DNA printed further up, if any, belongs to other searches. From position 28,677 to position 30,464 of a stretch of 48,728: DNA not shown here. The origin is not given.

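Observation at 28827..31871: Translationally coupled pair: transglutaminase-like Cys-His-Asp protein and a clostripain-like (C11) cysteine peptidase lipoprotein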

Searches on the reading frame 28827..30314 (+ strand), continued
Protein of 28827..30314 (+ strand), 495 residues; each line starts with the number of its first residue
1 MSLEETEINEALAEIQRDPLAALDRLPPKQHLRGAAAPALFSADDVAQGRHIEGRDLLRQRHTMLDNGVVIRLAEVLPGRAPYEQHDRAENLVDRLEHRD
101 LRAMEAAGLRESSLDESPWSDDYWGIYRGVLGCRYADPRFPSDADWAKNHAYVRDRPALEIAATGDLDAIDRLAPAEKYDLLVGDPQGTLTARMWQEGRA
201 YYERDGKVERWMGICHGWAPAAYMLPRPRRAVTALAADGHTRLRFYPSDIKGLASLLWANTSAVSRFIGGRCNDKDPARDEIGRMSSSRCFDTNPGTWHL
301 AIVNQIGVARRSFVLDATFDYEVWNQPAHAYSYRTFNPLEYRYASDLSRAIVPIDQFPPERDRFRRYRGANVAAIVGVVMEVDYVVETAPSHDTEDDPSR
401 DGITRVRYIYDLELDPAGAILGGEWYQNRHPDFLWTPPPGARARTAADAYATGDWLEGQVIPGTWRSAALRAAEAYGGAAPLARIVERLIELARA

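Call 40: predict_structure(alignment_id=A2)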
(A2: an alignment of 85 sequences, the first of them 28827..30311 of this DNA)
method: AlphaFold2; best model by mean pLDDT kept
length: 495 residues; sequences in the alignment: 85
mean_pLDDT: 91.0   pTM: 0.91
mean pLDDT of the five models: 91.0, 90.6, 90.6, 88.8, 88.2
residues with pLDDT >= 90: 370; 70-90: 83; 50-70: 39; < 50: 3
segments of 3 or more residues with pLDDT < 50: 77-79
pLDDT, mean of each block of 10 residues (from residue 1): 92 95 90 74 77 63 72 60 74 96 98 97 93 97 96 98 98 98 98 95 89 91 98 98 98 97 85 78 83 89 98 82 82 98 97 96 93 98 94 96 95 98 91 88 95 96 98 92 98 97
secondary structure, 60 per line:
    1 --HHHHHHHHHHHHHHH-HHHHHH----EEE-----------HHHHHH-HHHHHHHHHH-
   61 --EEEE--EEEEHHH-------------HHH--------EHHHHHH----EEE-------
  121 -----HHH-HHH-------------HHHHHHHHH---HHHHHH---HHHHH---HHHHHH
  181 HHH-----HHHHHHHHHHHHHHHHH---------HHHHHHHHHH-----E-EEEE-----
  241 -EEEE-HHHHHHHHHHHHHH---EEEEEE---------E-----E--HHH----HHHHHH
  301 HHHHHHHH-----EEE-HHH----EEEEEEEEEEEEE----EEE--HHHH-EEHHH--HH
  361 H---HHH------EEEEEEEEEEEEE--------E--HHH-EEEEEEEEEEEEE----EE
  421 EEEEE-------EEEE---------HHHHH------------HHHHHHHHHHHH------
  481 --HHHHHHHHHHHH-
elements in order: H3-17 H19-24 E29-31 H43-48 H50-59 E63-66 E69-72 H101-106 E111-113 H146-154 H158-163 H167-171 H175-183 H189-205 H215-224 E232-235 E242-245 H247-260 E264-269 H295-308 E314-316 E325-337 E342-344 H347-350 E374-386 E402-414 E419-425 E433-436 H446-450 H463-474 H483-494

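Call 42: fold_search(model_id=the predicted structure, library=pdb)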
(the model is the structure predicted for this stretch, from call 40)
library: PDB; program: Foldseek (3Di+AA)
matches with E <= 10: 124; with E <= 0.001: 1
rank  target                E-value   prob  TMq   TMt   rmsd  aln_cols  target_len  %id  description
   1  3tw5_A                4.0e-17  1.00  0.48  0.67   4.6       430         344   20  Crystal structure of the GP42 transglutaminase from Phytophthora sojae (released 2011-10-12)
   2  7v93_A                8.1e-02  0.02  0.08  0.05  30.8       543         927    8  Cryo-EM structure of the Cas12c2-sgRNA binary complex (released 2022-04-13)
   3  7sp4_A                1.1e-01  0.03  0.09  0.08  26.6       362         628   10  In situ cryo-EM structure of bacteriophage Sf6 gp3:gp7:gp5 complex in conformation 2 at 3.71A resolution (released 2022-11-09)
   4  9pgg_Bd               1.6e-01  0.02  0.07  0.06  22.4       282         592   11  Cryo-EM structure of bacteriophage P22 gp1-gp5-gp4 complex at 2.76 angstrom (released 2026-02-04)
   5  9pgg_Bn               1.8e-01  0.02  0.07  0.06  22.5       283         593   11  Cryo-EM structure of bacteriophage P22 gp1-gp5-gp4 complex at 2.76 angstrom (released 2026-02-04)
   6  8tvu_A                2.3e-01  0.02  0.07  0.07  21.4       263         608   11  In situ cryo-EM structure of bacteriophage P22 portal protein: head-to-tail protein complex at 3.0A resolution (released 2023-11-29)
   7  9pgg_Bb               2.6e-01  0.03  0.07  0.06  18.0       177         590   11  Cryo-EM structure of bacteriophage P22 gp1-gp5-gp4 complex at 2.76 angstrom (released 2026-02-04)
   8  9pgg_Bf               2.7e-01  0.04  0.08  0.07  19.1       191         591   10  Cryo-EM structure of bacteriophage P22 gp1-gp5-gp4 complex at 2.76 angstrom (released 2026-02-04)
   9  9pgg_Bx               3.2e-01  0.02  0.08  0.07  24.5       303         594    8  Cryo-EM structure of bacteriophage P22 gp1-gp5-gp4 complex at 2.76 angstrom (released 2026-02-04)
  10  9pgg_Bj               4.0e-01  0.02  0.08  0.07  17.6       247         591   10  Cryo-EM structure of bacteriophage P22 gp1-gp5-gp4 complex at 2.76 angstrom (released 2026-02-04)
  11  7sfs_A                6.0e-01  0.02  0.09  0.08  26.4       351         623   10  In situ cryo-EM structure of bacteriophage Sf6 portal:gp7 complex at 2.7A resolution (released 2022-11-09)
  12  8vb4_A                7.4e-01  0.01  0.06  0.06  26.8       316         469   11  C12 portal and adaptor complex of the mature bacteriophage PhiM1 particle (released 2024-10-23)
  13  6cqi_A                8.3e-01  0.01  0.06  0.05  24.2       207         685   11  2.42A Crystal structure of Mycobacterium tuberculosis Topoisomerase I in complex with an oligonucleotide MTS2-11 (released 2018-05-30)
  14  6wpx_A                9.8e-01  0.14  0.09  0.10  12.9        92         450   10  Crystal structure of Bacillus licheniformis lipase BlEst2 in propetide form (released 2021-06-09)
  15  6wpx_B                1.3e+00  0.12  0.09  0.10  13.1        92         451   11  Crystal structure of Bacillus licheniformis lipase BlEst2 in propetide form (released 2021-06-09)
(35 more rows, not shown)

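Call 50: find_related_loci(query=A3, collection=metagenome_contigs, flank=4000)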
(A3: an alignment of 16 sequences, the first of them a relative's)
Query A3 (518 aa) in metagenome_contigs; peptide patterns used: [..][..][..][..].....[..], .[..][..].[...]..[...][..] (x = any residue, [..] = any of these).
600 stretches matched a pattern (row limit reached: there are more); 382 encode a relative of the query (tblastn E <= 1e-3); the best 80 are kept; 80 distinct loci.
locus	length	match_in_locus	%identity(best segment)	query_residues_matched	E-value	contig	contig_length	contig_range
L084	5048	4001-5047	61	21-361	3e-122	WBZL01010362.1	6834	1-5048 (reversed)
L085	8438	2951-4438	46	32-513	2e-116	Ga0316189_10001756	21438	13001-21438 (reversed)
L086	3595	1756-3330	42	16-518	6e-103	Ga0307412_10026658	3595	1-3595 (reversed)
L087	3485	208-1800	40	2-516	2e-97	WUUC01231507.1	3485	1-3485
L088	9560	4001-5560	37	5-515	2e-83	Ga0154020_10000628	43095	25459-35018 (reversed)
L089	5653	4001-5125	42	12-367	4e-80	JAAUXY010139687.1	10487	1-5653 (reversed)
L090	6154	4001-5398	38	24-479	3e-80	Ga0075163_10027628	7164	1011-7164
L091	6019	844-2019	45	55-474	4e-78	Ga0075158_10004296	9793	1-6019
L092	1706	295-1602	42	36-474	9e-82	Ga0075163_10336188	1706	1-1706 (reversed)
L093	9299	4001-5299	43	62-516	5e-74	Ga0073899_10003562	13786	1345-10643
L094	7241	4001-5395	40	63-513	2e-73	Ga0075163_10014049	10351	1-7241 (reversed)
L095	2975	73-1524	38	31-516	3e-70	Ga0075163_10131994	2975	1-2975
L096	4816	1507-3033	37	1-493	3e-66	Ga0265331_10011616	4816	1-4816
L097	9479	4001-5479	31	32-479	7e-64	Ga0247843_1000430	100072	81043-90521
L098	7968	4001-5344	37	31-509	4e-63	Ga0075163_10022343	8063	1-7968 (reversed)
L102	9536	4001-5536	28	22-492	3e-58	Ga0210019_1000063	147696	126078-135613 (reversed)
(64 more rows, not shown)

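Call 59: search_protein_families(library=pfam, proteins=[L071:6549-7922:+, L071:4994-6466:+, L071:9395-10429:-, L072:3-1265:+, L070:10992-12257:-, L070:6966-7778:+, L071:10597-12312:+], max_evalue=0.01)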
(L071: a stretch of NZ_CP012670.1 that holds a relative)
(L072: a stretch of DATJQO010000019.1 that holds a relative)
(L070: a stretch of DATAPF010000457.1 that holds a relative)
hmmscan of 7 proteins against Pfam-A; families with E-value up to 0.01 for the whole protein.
L071:6549-7922:+ (457 aa): 0 families

L071:4994-6466:+ (490 aa): 5 families
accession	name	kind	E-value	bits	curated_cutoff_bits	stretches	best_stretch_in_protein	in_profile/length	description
PF10996.14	Beta-Casp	-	5.7e-40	137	27.7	1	277-402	1-120/120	Beta-Casp domain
PF07521.17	RMMBL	-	4.9e-11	42.9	21.6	1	417-476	3-59/63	Zn-dependent metallo-hydrolase RNA specificity domain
PF12706.13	Lactamase_B_2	-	5.6e-11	42.8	27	1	47-238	2-167/200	Beta-lactamase superfamily domain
PF16661.11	Lactamase_B_6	-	7.4e-11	42.2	27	1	40-193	1-147/193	Metallo-beta-lactamase superfamily domain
PF00753.33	Lactamase_B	-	1.6e-10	41.7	22.7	1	35-223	5-161/196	Metallo-beta-lactamase superfamily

L071:9395-10429:- (344 aa): 11 families
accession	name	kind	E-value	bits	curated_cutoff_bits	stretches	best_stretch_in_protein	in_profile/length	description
PF13649.12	Methyltransf_25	-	3.7e-19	69.7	27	1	111-205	1-96/97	Methyltransferase domain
PF13847.12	Methyltransf_31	-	1.6e-17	64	27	1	108-211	4-110/145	Methyltransferase domain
PF08241.18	Methyltransf_11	-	7.4e-17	62.2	21.2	1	112-210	1-95/95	Methyltransferase domain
PF08242.18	Methyltransf_12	-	8.9e-15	55.7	30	1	112-208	1-98/98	Methyltransferase domain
PF01209.24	Ubie_methyltran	-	8.9e-14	51.8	20.1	1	99-222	39-162/233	ubiE/COQ5 methyltransferase family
PF13489.12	Methyltransf_23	-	1.1e-12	48.5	27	1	106-267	21-163/164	Methyltransferase domain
PF01135.25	PCMT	-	1.6e-05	25.2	20.3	1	104-180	70-147/210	Protein-L-isoaspartate(D-aspartate) O-methyltransferase (PCMT)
PF02353.26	CMAS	-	0.00056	19.7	27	1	90-156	46-109/273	Mycolic acid cyclopropane synthetase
PF02390.23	Methyltransf_4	-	0.0016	18.4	24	1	111-169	5-62/173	Putative methyltransferase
PF05175.20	MTS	-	0.0034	17.5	23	1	107-179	31-102/170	Methyltransferase small domain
PF17843.6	MycE_N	-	0.0093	17.1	27.3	0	254-334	32-109/111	MycE methyltransferase N-terminal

L072:3-1265:+ (420 aa): 2 families
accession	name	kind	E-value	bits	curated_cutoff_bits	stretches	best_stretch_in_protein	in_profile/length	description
PF00872.24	Transposase_mut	-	8.8e-136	453.2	21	1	8-379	8-377/379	Transposase, Mutator family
PF10551.15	MULE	-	4.5e-07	30.7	27.6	1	167-262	4-99/99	MULE transposase domain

L070:10992-12257:- (421 aa): 1 family
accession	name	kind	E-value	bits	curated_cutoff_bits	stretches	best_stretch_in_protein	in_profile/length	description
PF02830.23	V4R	-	0.00027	21.4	31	0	131-178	18-62/62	V4R domain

L070:6966-7778:+ (270 aa): 1 family
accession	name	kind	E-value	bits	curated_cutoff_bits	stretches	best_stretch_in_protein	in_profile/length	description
PF09348.15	DUF1990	-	9.3e-50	169.2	23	1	101-253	2-154/157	Domain of unknown function (DUF1990)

L071:10597-12312:+ (571 aa): 8 families
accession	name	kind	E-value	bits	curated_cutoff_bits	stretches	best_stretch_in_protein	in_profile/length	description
PF08450.18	SGL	-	2.4e-13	50.7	26.3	1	56-148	132-232/246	SMP-30/Gluconolactonase/LRE-like region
PF20067.5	SSL_N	-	2.5e-10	40.5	18.9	0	99-127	18-45/46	Strictosidine synthase-like, N-terminal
PF21959.2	DUF6923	-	2.5e-08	34.4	27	0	132-266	76-207/234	Repeat of unknown function (DUF6923)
PF24684.1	Vgb_lyase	-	4e-08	32.8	50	1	59-145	14-99/290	Virginiamycin B lyase family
PF01436.27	NHL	-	3.7e-07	30.3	20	0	447-466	4-24/28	NHL repeat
PF13360.13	PQQ_2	-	0.00079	19.6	27.6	0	479-525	23-59/233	Outer membrane protein assembly factor BamB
PF25021.1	TEN_NHL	-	0.001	18.5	27.1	0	484-564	257-351/357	Teneurin NHL domain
PF22701.2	Mala_s_1-like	-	0.0042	17.3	27.5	0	248-352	64-165/195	Mal s 1 allergenic protein-like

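Call 61: search_protein_families(library=padloc, proteins=[window:28827-30314:+, L080:7490-9043:+], max_evalue=0.01)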
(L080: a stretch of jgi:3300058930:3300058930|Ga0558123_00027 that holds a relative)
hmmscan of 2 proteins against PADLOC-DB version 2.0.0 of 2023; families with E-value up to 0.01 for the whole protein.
window:28827-30314:+ (495 aa): 0 families

L080:7490-9043:+ (518 aa): 0 families

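Call 68: find_homologous_proteins(query=L080:7490-9043:+, max_evalue=1e-20)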
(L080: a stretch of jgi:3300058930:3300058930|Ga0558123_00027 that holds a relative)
Query L080:7490-9043:+ (518 aa): 17 proteins with E <= 1e-20 among 8000 candidates.
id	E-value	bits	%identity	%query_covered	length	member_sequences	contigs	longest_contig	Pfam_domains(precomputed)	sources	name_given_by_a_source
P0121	0.0e+0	1134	98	100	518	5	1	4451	PF03415.20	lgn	-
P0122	7.8e-187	640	64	95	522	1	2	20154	PF03415.20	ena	-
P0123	4.7e-169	582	59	96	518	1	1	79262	PF03415.20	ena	-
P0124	4.5e-140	486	61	74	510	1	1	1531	PF03415.20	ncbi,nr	ncbi:MAG TPA: clostripain-related cysteine peptidase, partial [Nannocystaceae bacterium]|nr:clostrip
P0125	6.6e-136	472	51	96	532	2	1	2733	PF03415.20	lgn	-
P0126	7.8e-119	416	46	93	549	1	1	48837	PF03415.20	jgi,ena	-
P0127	2.4e-118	414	48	96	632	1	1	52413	PF03415.20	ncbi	ncbi:MAG: clostripain-related cysteine peptidase [Nannocystaceae bacterium]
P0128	7.9e-117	409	47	95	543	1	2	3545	PF03415.20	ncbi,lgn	-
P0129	5.3e-106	374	63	60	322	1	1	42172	PF03415.20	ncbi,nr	ncbi:MAG: hypothetical protein IPK80_01055 [Nannocystis sp.]|nr:hypothetical protein [Nannocystis sp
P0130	5.6e-83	298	45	83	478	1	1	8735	PF03415.20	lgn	-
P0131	1.1e-80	290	44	89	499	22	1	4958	PF03415.20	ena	-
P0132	6.1e-77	278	41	93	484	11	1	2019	PF03415.20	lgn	-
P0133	2.4e-76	276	44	81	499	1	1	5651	PF03415.20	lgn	-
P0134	3.3e-74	269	42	87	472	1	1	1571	PF03415.20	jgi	-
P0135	8.9e-73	264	38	99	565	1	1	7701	PF03415.20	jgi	jgi:hypothetical protein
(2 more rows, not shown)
